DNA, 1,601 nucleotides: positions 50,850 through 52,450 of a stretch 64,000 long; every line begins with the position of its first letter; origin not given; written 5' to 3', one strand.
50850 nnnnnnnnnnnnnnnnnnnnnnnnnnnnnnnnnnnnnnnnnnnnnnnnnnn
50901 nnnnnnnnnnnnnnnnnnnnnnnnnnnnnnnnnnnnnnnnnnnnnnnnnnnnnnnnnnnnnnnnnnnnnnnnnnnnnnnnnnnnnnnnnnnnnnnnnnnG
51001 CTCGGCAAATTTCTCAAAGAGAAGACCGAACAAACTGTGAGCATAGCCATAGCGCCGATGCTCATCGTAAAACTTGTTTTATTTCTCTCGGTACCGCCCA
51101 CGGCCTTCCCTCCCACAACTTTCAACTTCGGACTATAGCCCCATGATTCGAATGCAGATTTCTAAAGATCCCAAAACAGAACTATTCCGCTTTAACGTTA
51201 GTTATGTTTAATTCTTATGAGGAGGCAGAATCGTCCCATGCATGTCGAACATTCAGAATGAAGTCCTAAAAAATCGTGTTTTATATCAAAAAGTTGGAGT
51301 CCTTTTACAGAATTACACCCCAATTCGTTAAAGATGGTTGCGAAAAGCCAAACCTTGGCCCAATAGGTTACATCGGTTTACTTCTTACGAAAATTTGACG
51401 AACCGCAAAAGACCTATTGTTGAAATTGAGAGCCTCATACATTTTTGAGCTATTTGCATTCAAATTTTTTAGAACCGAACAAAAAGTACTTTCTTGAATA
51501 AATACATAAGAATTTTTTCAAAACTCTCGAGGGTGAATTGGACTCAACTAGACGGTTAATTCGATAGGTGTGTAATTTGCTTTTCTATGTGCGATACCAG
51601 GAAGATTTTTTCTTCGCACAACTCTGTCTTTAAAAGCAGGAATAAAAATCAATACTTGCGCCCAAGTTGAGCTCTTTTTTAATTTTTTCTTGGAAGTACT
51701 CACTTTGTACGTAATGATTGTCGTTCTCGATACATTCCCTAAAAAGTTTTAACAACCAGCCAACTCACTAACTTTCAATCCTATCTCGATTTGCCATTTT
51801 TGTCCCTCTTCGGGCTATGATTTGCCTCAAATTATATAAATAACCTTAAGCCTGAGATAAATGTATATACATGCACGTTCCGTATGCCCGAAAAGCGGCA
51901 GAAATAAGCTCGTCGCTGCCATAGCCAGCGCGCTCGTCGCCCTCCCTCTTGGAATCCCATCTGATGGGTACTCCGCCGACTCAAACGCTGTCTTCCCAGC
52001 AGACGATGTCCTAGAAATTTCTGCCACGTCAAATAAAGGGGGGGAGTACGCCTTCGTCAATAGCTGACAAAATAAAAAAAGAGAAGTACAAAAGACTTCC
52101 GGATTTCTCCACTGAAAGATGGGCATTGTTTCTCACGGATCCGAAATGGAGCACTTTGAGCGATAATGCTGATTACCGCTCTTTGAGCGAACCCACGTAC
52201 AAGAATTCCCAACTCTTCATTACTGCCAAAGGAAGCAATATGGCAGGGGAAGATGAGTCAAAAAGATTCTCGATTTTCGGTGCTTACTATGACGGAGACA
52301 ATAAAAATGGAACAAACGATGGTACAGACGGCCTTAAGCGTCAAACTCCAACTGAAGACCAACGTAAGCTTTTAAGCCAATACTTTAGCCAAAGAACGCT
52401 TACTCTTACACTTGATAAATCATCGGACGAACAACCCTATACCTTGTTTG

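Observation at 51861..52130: Poly-G (G7) phase-variation switch between the signal peptide and passenger of a giant autotransporter; the current length is OFF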

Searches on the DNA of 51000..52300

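Call 57: search_rna_families(source=window, start=51000, end=52300, threshold=evalue, max_evalue=1)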
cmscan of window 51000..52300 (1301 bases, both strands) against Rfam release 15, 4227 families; matches with E-value up to 1: 0.
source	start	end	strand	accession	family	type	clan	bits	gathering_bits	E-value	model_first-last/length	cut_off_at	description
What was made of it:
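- On Programmed ribosomal frameshift / transcriptional slippage site: No Rfam element was found (call 57).
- No stimulatory structure or Rfam frameshift element was found in 51000-52300 (call 57).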

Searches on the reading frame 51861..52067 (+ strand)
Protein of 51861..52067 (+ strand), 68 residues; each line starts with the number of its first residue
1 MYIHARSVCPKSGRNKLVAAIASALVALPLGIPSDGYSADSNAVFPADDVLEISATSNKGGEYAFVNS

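Call 6: search_protein_families(library=pfam, proteins=[window:51861-52067:+], max_evalue=0.01)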
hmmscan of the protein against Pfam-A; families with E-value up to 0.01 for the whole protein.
window:51861-52067:+ (68 aa): 0 families

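Call 36: find_encoding_contigs(protein=window:51861-52064:+, flank=10000, max_places=10)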
Protein window:51861-52064:+ (68 aa): 2 contigs read that carry it; 2 places shown.
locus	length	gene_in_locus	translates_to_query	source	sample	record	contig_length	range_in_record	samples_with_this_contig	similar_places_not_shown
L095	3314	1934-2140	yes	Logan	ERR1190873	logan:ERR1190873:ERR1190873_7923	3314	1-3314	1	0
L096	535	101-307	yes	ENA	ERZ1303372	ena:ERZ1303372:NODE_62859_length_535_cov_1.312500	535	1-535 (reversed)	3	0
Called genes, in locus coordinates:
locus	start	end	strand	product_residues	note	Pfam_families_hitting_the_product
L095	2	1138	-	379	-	?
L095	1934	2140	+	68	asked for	-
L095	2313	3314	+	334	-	?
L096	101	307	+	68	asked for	-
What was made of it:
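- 51861..52067 (+): 5' ORF of the autotransporter gene. It encodes 68 aa: the signal-peptide-like N-terminus, a short linker, and an out-of-frame tail ending at TGA 52065-52067. The identical 68-aa product occurs in two other assemblies (call 36).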
